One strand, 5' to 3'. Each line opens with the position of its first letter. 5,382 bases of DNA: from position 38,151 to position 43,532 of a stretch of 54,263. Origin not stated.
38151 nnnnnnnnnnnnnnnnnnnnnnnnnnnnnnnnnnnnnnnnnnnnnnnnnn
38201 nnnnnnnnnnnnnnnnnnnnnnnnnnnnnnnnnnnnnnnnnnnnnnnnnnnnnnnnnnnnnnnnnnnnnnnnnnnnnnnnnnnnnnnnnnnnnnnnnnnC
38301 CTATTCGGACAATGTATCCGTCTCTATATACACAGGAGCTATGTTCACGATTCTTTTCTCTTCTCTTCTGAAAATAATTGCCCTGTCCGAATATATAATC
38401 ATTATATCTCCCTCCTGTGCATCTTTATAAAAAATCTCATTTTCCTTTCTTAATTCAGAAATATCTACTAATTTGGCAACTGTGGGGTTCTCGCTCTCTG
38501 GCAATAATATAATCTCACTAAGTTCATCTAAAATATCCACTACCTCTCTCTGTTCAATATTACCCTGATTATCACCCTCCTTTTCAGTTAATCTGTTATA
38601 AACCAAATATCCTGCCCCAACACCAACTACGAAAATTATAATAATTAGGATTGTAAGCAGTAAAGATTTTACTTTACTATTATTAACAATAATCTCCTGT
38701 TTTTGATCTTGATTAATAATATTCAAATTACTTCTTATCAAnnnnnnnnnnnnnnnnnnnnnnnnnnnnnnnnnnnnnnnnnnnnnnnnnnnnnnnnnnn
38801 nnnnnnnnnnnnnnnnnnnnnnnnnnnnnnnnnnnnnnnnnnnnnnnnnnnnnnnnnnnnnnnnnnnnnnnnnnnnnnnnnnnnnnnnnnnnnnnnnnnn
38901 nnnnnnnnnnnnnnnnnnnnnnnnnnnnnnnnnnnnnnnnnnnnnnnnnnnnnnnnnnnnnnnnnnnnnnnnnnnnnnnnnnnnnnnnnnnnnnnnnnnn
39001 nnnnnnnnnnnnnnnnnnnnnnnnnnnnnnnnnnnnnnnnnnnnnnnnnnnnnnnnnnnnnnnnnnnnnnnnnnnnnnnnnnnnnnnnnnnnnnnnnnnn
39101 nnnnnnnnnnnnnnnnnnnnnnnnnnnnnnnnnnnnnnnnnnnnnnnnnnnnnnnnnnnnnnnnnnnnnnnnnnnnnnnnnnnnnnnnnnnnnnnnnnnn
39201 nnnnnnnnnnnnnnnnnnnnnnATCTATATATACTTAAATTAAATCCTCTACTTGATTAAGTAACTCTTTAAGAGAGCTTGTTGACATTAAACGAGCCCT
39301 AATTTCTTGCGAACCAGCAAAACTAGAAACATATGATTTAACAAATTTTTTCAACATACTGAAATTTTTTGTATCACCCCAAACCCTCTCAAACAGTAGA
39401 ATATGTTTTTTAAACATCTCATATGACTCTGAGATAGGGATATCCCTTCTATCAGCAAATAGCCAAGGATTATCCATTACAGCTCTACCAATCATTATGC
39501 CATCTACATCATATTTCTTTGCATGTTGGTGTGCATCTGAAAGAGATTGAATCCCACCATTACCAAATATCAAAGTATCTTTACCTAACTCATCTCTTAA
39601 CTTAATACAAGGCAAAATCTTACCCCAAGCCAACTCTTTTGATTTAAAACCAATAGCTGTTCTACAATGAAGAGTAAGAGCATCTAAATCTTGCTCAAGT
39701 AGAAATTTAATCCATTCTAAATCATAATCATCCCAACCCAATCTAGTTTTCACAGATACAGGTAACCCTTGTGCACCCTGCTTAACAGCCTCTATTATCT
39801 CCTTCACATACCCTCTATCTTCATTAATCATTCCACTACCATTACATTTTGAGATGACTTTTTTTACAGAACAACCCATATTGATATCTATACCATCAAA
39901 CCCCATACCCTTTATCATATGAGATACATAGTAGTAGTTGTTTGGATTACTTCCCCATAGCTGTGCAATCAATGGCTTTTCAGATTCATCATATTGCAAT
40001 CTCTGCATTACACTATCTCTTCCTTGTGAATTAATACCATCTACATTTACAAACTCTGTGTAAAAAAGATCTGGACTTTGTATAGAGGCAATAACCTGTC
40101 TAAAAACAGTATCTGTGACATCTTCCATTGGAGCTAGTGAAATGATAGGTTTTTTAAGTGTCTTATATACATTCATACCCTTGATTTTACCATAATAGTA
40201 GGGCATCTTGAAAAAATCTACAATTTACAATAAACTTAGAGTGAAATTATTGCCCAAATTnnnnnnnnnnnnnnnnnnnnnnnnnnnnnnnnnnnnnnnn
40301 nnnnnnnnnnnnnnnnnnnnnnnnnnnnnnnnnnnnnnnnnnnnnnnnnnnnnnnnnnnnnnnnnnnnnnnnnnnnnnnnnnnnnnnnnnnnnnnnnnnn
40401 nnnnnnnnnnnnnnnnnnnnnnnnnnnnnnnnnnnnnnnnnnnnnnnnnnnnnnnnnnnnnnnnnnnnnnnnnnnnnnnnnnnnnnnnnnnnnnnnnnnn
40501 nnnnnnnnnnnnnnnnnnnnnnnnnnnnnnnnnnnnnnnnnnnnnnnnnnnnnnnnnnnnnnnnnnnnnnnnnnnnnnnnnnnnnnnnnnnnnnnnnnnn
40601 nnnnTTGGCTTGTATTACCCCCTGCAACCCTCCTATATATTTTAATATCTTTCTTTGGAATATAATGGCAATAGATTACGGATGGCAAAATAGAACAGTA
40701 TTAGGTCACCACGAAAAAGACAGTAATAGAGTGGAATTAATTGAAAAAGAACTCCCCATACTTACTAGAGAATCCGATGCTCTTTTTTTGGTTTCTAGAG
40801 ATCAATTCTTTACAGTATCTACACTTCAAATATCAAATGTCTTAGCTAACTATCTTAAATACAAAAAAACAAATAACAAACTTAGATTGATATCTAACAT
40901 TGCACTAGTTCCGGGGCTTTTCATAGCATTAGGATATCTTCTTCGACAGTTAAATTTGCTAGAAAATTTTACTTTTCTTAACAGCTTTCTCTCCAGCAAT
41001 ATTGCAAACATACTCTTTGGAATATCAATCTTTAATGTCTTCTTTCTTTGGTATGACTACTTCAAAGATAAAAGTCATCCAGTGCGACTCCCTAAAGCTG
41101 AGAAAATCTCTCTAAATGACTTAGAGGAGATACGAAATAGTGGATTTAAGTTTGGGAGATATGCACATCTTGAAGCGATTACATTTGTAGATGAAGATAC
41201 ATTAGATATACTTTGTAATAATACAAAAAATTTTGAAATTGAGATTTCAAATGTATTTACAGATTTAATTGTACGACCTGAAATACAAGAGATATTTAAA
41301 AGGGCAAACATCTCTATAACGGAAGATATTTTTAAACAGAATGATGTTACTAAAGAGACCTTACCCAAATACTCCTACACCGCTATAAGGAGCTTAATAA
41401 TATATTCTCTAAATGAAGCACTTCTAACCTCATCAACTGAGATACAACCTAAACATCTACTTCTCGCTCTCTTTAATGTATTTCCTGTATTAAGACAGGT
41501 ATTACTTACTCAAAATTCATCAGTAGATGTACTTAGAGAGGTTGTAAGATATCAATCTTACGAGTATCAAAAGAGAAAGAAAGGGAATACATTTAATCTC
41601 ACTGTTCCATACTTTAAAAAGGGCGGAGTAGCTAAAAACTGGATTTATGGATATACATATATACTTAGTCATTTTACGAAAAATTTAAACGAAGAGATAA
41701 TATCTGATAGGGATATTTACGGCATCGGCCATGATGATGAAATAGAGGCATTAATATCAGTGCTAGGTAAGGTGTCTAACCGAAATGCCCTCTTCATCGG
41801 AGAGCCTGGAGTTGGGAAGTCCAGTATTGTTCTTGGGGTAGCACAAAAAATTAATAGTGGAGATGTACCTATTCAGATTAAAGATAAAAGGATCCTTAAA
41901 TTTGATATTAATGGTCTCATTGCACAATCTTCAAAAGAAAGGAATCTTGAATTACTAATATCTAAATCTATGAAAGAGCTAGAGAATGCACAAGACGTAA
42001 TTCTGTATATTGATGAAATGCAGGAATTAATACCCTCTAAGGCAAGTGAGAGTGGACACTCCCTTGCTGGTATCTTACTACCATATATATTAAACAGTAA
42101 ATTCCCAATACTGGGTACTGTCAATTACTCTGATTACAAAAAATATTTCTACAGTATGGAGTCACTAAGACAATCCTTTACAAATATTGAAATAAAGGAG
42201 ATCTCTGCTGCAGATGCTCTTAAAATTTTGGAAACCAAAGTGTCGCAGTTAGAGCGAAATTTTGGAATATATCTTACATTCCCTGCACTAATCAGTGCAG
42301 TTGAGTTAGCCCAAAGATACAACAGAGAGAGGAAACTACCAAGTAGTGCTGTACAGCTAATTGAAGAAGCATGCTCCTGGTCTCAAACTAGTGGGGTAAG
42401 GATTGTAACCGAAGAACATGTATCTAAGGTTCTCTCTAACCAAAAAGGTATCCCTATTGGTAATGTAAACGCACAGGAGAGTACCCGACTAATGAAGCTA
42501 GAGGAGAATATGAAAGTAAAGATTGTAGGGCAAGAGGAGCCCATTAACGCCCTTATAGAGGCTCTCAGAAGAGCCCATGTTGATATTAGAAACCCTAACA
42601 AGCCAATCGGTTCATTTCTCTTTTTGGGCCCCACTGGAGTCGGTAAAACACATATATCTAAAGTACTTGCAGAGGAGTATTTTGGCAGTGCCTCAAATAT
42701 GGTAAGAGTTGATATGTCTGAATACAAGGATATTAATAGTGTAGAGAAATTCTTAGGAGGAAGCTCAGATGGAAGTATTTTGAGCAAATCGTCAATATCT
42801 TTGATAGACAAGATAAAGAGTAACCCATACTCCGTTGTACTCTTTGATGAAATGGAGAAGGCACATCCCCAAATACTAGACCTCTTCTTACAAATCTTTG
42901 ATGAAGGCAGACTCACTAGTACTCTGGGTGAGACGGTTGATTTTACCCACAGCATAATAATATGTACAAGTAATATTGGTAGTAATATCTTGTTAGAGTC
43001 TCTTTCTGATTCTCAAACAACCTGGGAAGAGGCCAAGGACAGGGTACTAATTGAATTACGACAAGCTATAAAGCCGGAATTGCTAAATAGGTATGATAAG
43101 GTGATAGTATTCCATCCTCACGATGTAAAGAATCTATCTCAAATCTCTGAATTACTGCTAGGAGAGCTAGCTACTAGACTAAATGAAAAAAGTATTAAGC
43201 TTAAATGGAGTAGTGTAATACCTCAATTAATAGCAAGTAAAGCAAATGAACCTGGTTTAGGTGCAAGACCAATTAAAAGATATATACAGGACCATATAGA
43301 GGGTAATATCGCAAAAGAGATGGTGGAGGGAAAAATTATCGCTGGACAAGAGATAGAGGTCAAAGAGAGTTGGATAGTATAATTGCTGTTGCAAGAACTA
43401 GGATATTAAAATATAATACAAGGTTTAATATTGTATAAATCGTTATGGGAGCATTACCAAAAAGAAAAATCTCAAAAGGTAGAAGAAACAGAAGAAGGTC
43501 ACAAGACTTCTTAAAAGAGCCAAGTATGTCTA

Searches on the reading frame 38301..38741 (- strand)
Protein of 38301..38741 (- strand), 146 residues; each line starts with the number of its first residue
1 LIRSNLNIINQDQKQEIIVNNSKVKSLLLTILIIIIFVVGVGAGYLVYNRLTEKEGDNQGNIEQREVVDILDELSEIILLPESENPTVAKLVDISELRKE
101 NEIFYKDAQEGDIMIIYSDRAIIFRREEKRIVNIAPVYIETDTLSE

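Call 9: search_protein_families(library=pfam, proteins=[window:38301-38741:-], max_evalue=0.01)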
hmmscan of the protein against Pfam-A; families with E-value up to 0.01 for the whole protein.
window:38301-38741:- (146 aa): 1 family
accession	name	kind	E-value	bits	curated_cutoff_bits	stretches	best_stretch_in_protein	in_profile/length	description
PF05198.21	IF3_N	-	0.0053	17.4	26.9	0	50-102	11-64/70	Translation initiation factor IF-3, N-terminal domain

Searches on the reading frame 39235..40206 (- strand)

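Call 9: search_protein_families(library=pfam, proteins=[window:39235-40206:-], max_evalue=0.01)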
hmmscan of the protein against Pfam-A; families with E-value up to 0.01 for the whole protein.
window:39235-40206:- (323 aa): 1 family
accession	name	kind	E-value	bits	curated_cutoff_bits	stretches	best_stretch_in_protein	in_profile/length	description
PF01207.24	Dus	-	1.1e-52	179.6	20.4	1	24-320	2-303/311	Dihydrouridine synthase (Dus)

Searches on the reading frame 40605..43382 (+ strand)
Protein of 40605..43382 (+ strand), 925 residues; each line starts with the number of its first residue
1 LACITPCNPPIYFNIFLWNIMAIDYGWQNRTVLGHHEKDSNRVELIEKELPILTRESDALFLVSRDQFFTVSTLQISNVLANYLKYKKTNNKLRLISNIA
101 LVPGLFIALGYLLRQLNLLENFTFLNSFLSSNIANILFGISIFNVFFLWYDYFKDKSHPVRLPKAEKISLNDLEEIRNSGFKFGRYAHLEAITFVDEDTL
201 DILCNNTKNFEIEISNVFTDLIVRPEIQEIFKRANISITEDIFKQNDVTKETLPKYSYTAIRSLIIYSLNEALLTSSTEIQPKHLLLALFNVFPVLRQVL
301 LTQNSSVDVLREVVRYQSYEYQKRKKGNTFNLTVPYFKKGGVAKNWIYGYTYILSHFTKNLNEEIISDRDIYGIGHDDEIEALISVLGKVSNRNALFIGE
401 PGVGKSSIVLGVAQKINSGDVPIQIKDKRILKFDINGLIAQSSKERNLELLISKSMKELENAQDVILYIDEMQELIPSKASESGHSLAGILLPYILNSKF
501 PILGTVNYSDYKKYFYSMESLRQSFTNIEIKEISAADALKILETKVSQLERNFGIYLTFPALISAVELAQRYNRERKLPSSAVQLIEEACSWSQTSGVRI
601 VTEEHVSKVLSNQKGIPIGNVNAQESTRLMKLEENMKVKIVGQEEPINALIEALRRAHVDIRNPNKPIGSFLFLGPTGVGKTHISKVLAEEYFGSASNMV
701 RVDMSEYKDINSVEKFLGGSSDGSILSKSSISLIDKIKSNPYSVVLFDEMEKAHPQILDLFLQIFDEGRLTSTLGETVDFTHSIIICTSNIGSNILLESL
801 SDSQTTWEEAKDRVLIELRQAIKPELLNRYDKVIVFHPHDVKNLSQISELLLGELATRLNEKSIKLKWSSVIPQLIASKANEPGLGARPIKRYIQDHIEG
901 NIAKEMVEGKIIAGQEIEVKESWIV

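Call 9: search_protein_families(library=pfam, proteins=[window:40605-43382:+], max_evalue=0.01)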
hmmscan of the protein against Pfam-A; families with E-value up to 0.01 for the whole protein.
window:40605-43382:+ (925 aa): 21 families
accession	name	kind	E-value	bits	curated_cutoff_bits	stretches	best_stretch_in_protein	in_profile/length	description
PF07724.20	AAA_2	-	5.2e-45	153.9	27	1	666-832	1-165/166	AAA domain (Cdc48 subfamily)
PF10431.15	ClpB_D2-small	-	3.8e-17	62.5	21.9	1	842-919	4-81/81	C-terminal, D2-small domain, of ClpB protein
PF00004.35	AAA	-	1.2e-15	58.6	21.2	2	396-496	2-93/131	ATPase family associated with various cellular activities (AAA)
PF17871.7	AAA_lid_9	-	6.2e-11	42.6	22.8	1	535-599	2-66/104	AAA lid domain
PF07728.20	AAA_5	-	7.1e-10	39.5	22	1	671-793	2-125/139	AAA domain (dynein-related subfamily)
PF13191.12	AAA_16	-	1.2e-08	36.1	32.6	1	375-420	4-52/167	AAA ATPase domain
PF13401.12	AAA_22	-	9.6e-08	32.8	27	1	394-478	7-98/130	AAA domain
PF05673.19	DUF815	-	2.7e-06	27.2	23.8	0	390-430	51-92/249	Protein of unknown function (DUF815)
PF06309.17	Torsin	-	6.1e-06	26.8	27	1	626-702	13-89/127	Torsin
PF12775.13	AAA_7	-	9.9e-06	25.6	25.8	0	670-717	35-82/181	P-loop containing dynein motor region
PF13173.12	AAA_14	-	1.1e-05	25.9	27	0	395-475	5-74/129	AAA domain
PF00158.32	Sigma54_activat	-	1.7e-05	25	20.2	1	669-788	23-140/168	Sigma-54 interaction domain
PF20720.3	nSTAND3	-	8.8e-05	22.7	27.2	0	672-711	21-58/155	Novel STAND NTPase 3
PF06414.18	Zeta_toxin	-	0.00031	20.7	22.3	0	672-709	20-56/199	Zeta toxin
PF05496.18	RuvB_N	-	0.00076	19.7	27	0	662-693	27-58/159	Holliday junction DNA helicase RuvB P-loop domain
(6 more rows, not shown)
